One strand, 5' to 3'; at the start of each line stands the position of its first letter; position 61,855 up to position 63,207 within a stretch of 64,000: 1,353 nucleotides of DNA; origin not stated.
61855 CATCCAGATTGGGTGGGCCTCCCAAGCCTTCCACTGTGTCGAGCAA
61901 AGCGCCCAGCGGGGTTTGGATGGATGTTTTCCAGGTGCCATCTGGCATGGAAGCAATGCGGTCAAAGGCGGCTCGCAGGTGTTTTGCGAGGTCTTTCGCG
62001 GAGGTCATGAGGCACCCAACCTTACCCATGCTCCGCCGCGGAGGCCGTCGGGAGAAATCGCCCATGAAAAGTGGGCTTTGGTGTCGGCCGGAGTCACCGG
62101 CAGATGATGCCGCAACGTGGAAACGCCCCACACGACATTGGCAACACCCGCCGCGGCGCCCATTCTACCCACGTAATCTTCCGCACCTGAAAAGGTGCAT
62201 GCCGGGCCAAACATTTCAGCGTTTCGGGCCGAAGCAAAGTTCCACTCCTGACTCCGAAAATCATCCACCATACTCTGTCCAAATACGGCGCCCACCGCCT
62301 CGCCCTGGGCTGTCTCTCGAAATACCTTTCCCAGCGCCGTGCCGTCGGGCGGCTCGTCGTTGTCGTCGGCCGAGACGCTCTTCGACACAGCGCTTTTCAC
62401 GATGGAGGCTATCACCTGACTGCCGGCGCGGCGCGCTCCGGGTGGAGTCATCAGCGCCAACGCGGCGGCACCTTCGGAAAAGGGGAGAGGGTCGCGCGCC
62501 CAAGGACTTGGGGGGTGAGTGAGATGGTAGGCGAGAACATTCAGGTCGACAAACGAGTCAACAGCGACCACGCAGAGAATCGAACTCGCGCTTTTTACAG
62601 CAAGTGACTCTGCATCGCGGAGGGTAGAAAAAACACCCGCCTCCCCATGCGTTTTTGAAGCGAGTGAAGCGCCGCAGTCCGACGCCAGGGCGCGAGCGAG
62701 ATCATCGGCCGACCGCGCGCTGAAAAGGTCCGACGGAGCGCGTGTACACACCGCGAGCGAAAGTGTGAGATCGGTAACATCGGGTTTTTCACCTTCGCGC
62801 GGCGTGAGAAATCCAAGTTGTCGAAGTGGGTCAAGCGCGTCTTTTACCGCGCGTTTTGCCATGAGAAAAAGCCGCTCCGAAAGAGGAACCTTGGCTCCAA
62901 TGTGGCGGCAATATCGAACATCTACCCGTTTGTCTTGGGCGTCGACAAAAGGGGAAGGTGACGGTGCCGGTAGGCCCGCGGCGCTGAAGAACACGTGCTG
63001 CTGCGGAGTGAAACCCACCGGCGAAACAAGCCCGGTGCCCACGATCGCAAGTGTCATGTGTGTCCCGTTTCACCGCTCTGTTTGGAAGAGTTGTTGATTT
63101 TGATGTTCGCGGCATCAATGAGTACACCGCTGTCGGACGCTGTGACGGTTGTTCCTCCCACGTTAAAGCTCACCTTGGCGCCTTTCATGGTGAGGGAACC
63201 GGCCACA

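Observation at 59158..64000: Probable type VI secretion cargo island: VgrG-like spike C-terminus, two coupled unknown genes, convergent DUF2169 adaptor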

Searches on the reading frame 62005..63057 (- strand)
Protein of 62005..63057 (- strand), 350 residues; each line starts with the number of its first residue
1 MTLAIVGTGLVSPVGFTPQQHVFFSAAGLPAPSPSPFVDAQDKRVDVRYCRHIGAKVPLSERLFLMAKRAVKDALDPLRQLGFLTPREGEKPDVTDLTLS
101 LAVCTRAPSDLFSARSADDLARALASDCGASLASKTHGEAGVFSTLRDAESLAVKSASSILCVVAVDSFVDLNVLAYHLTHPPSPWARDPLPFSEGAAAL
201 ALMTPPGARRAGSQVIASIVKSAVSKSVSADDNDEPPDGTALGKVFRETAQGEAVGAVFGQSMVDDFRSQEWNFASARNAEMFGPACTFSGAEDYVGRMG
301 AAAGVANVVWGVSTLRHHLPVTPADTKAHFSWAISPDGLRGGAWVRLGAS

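Call 3: search_protein_families(library=pfam, proteins=[window:62005-63057:-], max_evalue=0.1)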
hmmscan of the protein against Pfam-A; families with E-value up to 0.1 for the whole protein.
window:62005-63057:- (350 aa): 0 families

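Call 4: search_protein_families(library=ncbifam, proteins=[window:62005-63057:-], max_evalue=0.1)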
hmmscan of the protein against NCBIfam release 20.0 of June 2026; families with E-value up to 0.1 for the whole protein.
window:62005-63057:- (350 aa): 1 family
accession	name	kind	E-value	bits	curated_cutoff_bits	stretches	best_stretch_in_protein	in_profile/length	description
NF004798.0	PRK06147.1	equivalog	1.3e-15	57.5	342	1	2-319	5-319/349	3-oxoacyl-(acyl carrier protein) synthase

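Call 5: find_encoding_contigs(protein=window:62005-63057:-, flank=10000, max_places=6)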
Protein window:62005-63057:- (350 aa): no gene with exactly this product is on record in the collection.

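Call 19: find_homologous_proteins(query=window:62005-63057:-)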
Query window:62005-63057:- (350 aa): 8 proteins with E <= 0.001 among 8000 candidates.
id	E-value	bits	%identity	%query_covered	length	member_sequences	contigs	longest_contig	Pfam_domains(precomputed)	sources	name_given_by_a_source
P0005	4.0e-228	774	100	100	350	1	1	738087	-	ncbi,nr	ncbi:MAG: hypothetical protein IPK82_21550 [Polyangiaceae bacterium]|nr:hypothetical protein [Polyan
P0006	4.3e-86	307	48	100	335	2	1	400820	-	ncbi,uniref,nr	ncbi:hypothetical protein [Polyangium sorediatum]|uniref:Beta-ketoacyl synthase N-terminal domain-co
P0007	1.3e-83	299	47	100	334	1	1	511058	-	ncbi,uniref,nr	ncbi:hypothetical protein [Polyangium sp. y55x31]|uniref:hypothetical protein n=1 Tax=Polyangium sp.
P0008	3.0e-59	219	39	100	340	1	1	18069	-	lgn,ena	-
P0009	2.6e-54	203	39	99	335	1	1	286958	-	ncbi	ncbi:MAG: hypothetical protein U0441_22620 [Polyangiaceae bacterium]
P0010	2.9e-54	203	39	97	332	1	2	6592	-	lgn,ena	-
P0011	7.5e-51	191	39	97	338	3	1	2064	-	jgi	jgi:hypothetical protein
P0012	7.9e-45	172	36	99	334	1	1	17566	-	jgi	jgi:hypothetical protein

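Call 20: find_encoding_contigs(protein=P0005, flank=10000, max_places=3)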
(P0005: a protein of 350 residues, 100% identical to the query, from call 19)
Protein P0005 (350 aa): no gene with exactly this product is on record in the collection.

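Call 21: find_encoding_contigs(protein=P0006, flank=10000, max_places=3)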
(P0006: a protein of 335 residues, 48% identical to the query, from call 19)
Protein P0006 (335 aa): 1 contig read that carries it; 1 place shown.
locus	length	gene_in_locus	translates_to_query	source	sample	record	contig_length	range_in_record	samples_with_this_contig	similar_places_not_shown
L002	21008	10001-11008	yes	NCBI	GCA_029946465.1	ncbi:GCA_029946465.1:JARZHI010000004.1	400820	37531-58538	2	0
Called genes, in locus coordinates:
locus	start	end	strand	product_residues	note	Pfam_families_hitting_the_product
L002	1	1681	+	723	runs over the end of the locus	PF05954:Phage_GPD, PF22178:Gp5_trimer_C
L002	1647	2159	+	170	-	-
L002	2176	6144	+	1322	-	PF20148:DUF6531, PF25023:TEN_YD-shell (weak), PF05593:RHS_repeat (weak), PF25023:TEN_YD-shell (weak), PF05593:RHS_repeat, PF25023:TEN_YD-shell, PF03527:RHS, PF13930:Endonuclea_NS_2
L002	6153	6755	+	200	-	PF14568:SUKH_6 (weak)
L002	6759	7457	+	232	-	PF14568:SUKH_6 (faint)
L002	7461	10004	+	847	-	PF05954:Phage_GPD, PF04717:Phage_base_V, PF20093:DUF6484 (weak), PF22178:Gp5_trimer_C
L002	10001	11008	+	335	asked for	-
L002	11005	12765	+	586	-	-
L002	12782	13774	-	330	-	PF09937:DUF2169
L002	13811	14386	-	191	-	PF03734:YkuD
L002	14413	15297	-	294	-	PF00294:PfkB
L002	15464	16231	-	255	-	-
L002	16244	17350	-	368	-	PF21751:DACNV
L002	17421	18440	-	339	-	PF00072:Response_reg, PF01339:CheB_methylest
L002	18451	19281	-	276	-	PF01739:CheR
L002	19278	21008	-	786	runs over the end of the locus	PF00514:Arm (faint), PF03130:HEAT_PBS (faint), PF12717:Cnd1 (faint), PF13646:HEAT_2 (weak), PF02985:HEAT (faint), PF13513:HEAT_EZ (faint), PF13646:HEAT_2, PF13646:HEAT_2, +1 more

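Call 23: find_encoding_contigs(protein=P0009, flank=10000, max_places=3)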
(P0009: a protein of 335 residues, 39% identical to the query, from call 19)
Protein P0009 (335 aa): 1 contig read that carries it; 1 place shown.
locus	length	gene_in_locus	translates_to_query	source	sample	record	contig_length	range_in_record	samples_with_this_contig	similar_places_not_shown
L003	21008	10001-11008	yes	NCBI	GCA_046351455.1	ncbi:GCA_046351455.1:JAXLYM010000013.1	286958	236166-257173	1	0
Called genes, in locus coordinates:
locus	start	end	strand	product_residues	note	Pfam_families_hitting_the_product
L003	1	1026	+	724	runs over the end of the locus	PF05954:Phage_GPD, PF22178:Gp5_trimer_C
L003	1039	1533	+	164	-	-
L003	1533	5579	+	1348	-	PF20148:DUF6531, PF05593:RHS_repeat, PF25023:TEN_YD-shell, PF03527:RHS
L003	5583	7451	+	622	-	-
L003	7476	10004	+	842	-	PF05954:Phage_GPD, PF22178:Gp5_trimer_C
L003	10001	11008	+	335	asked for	-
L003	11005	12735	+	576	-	PF13646:HEAT_2 (faint)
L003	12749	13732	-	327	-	PF09937:DUF2169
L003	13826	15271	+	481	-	-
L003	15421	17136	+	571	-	PF00474:SSF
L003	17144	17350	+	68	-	-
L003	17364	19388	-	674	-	-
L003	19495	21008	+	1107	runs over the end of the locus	PF05954:Phage_GPD, PF01471:PG_binding_1 (faint), PF05954:Phage_GPD, PF04717:Phage_base_V, PF22178:Gp5_trimer_C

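Call 24: find_encoding_contigs(protein=P0007, flank=10000, max_places=3)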
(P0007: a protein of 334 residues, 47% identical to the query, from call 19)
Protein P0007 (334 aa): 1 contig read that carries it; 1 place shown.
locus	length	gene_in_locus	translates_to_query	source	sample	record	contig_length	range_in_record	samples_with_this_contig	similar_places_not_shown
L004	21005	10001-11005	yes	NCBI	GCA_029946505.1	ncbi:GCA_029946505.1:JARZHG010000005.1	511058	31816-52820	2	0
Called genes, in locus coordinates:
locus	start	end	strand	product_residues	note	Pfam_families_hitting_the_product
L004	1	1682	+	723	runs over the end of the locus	PF05954:Phage_GPD, PF22178:Gp5_trimer_C, PF06715:Gp5_C (faint)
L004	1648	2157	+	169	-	-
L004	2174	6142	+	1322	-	PF20148:DUF6531, PF05593:RHS_repeat, PF25023:TEN_YD-shell, PF05593:RHS_repeat (weak), PF25023:TEN_YD-shell, PF03527:RHS, PF13930:Endonuclea_NS_2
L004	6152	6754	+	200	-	PF14568:SUKH_6 (faint)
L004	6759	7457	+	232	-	PF14568:SUKH_6 (faint)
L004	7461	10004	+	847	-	PF05954:Phage_GPD, PF04717:Phage_base_V, PF20093:DUF6484 (weak), PF22178:Gp5_trimer_C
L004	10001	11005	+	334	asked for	-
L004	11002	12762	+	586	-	PF13646:HEAT_2 (faint)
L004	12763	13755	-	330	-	PF09937:DUF2169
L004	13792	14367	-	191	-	PF03734:YkuD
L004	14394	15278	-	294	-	PF00294:PfkB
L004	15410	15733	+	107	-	-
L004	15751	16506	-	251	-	-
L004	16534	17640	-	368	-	PF21751:DACNV, PF02457:DAC (faint)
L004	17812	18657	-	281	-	-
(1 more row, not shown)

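Call 25: search_protein_families(library=pfam, proteins=[L002:7461-10004:+, L002:11005-12765:+, L002:10001-11008:+, L003:13826-15271:+, L002:1647-2159:+], max_evalue=0.01)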
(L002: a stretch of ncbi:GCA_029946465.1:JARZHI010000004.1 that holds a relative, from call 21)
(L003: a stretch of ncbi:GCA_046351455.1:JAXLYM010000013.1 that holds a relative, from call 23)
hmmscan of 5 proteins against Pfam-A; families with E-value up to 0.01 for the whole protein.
L002:7461-10004:+ (847 aa): 4 families
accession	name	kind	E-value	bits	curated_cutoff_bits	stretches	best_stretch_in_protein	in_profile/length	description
PF05954.17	Phage_GPD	-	2e-61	208.3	30.1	1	22-325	1-301/305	Phage tail baseplate hub (GPD)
PF22178.3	Gp5_trimer_C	-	1.3e-17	64.4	30.9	1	457-561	2-107/112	Bacteriophage T4 gp5 C-terminal trimerisation domain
PF04717.18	Phage_base_V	-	1.4e-08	35.4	23.8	1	373-439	10-75/75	Type VI secretion system/phage-baseplate injector OB domain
PF20093.5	DUF6484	-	5.7e-07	30.6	27.6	1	372-437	5-60/61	Domain of unknown function (DUF6484)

L002:11005-12765:+ (586 aa): 1 family
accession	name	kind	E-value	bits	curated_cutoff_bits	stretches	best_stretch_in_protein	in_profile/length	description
PF13646.12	HEAT_2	-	0.00065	20.4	27.7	1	331-389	5-61/88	HEAT repeats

L002:10001-11008:+ (335 aa): 0 families

L003:13826-15271:+ (481 aa): 0 families

L002:1647-2159:+ (170 aa): 0 families

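Call 48: search_protein_families(library=ncbifam, alignment_id=A5, max_evalue=0.001)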
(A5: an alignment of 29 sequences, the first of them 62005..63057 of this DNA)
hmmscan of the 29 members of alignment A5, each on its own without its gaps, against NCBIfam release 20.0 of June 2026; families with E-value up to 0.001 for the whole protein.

A. member 1, window:62005-63057:- (350 aa): 1 family
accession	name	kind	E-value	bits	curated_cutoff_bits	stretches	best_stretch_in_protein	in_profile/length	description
NF004798.0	PRK06147.1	equivalog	1.3e-15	57.5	342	1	2-319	5-319/349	3-oxoacyl-(acyl carrier protein) synthase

B. families by the number of members that match (of 29 scanned): 3 families
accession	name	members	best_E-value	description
NF004798.0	PRK06147.1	22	2.4e-27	3-oxoacyl-(acyl carrier protein) synthase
TIGR02270.1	TIGR02270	13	1.2e-18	TIGR02270 family protein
NF005889.0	PRK07850.1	1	0.00044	steroid 3-ketoacyl-CoA thiolase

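Call 52: predict_structure(alignment_id=A5)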
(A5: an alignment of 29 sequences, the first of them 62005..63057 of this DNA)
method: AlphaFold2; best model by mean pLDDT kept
length: 350 residues; sequences in the alignment: 29
mean_pLDDT: 91.9   pTM: 0.93
mean pLDDT of the five models: 91.9, 91.8, 91.1, 90.9, 90.0
residues with pLDDT >= 90: 280; 70-90: 56; 50-70: 13; < 50: 1
segments of 3 or more residues with pLDDT < 50: none
pLDDT, mean of each block of 10 residues (from residue 1): 95 96 90 84 93 92 98 96 70 72 95 95 96 96 94 79 97 89 84 97 94 95 97 94 97 93 93 96 92 94 98 92 87 98 91
secondary structure, 60 per line:
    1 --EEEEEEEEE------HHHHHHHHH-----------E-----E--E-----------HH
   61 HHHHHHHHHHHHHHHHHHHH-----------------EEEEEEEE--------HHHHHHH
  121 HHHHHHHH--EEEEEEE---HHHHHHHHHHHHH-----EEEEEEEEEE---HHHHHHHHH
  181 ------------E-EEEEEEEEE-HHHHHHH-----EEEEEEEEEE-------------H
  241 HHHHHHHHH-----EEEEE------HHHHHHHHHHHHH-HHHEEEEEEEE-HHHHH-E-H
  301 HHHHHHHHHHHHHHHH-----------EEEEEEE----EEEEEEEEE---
elements in order: E3-11 H18-26 H59-80 E98-105 H114-128 E131-137 H141-153 E159-168 H172-180 E195-203 H205-211 E217-226 H240-249 E255-259 H266-278 E283-290 H292-296 H300-316 E328-334 E339-347

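Call 57: fold_search(model_id=the predicted structure, library=pdb)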
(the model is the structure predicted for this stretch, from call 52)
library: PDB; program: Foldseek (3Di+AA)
matches with E <= 10: 1411; with E <= 0.001: 1061
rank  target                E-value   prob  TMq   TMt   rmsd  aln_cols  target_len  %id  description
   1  2rjt_A                2.8e-16  1.00  0.76  0.66   5.9       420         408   14  Crystal Structure Analysis of a Surface Entropy Reduction Mutant of S. pneumoniae FabF (released 2008-01-22)
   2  1ox0                  7.2e-16  1.00  0.77  0.65   5.9       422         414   13  The crystal structure of beta-ketoacyl-[acyl carrier protein] synthase II from Streptococcus pneumoniae (released 2003-04-22)
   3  9lpl_B                7.2e-16  1.00  0.75  0.65   5.8       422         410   15  E. coli FabF mutant -C163Q (released 2026-01-28)
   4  8z5c_B                1.2e-15  1.00  0.70  0.61   8.5       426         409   13  Cystal structure of beta-ketoacyl-ACP synthase FabF from Helicobacter pylori (released 2024-10-09)
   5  4b7v_B                1.8e-15  1.00  0.77  0.66   5.3       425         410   15  Structure of wild type Pseudomonas aeruginosa FabF (KASII) (released 2013-09-04)
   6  1tqy_A                2.2e-15  1.00  0.74  0.62   6.6       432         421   14  The Actinorhodin Ketosynthase/Chain Length Factor (released 2004-07-27)
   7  2alm                  2.3e-15  1.00  0.74  0.64   5.7       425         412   14  Crystal structure analysis of a mutant beta-ketoacyl-[acyl carrier protein] synthase II from Streptococcus pneumoniae (released 2005-08-30)
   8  7s6b_B                2.3e-15  1.00  0.72  0.31   5.5       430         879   16  Crystal structure of modular polyketide synthase apo-Lsd14 from the Lasalocid biosynthesis pathway, trapped in the tra (released 2021-11-03)
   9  2gfv                  2.8e-15  1.00  0.75  0.64   6.3       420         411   13  Structure of E. coli FabF (KASII) C163Q mutant (released 2006-05-23)
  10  6smp_H                3.0e-15  1.00  0.76  0.66   5.6       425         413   14  AntDE:AntF (holo): type II PKS acyl-carrier protein in complex with its ketosynthase bound to the hexaketide (released 2020-05-27)
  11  5eny_B                3.6e-15  1.00  0.72  0.49   5.6       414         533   12  Ketosynthase from module 6 connected to acyl carrier protein from module 5 (unobservable) of the bacillaene synthase f (released 2015-12-23)
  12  5e5n_C                3.8e-15  1.00  0.72  0.49   5.6       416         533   12  Ketosynthase from module 6 of the bacillaene synthase from Bacillus subtilis 168 (C167S mutant, crystal form 1) (released 2015-11-18)
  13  5e6k_B                3.8e-15  1.00  0.68  0.47   5.9       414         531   12  Ketosynthase from module 6 of the bacillaene synthase from Bacillus subtilis 168 (C167S mutant, crystal form 2) (released 2015-11-18)
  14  6kxf_B                4.3e-15  1.00  0.70  0.68   5.1       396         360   16  The ishigamide ketosynthase/chain length factor (released 2020-05-06)
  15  5e6k_A                5.2e-15  1.00  0.70  0.48   5.7       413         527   13  Ketosynthase from module 6 of the bacillaene synthase from Bacillus subtilis 168 (C167S mutant, crystal form 2) (released 2015-11-18)
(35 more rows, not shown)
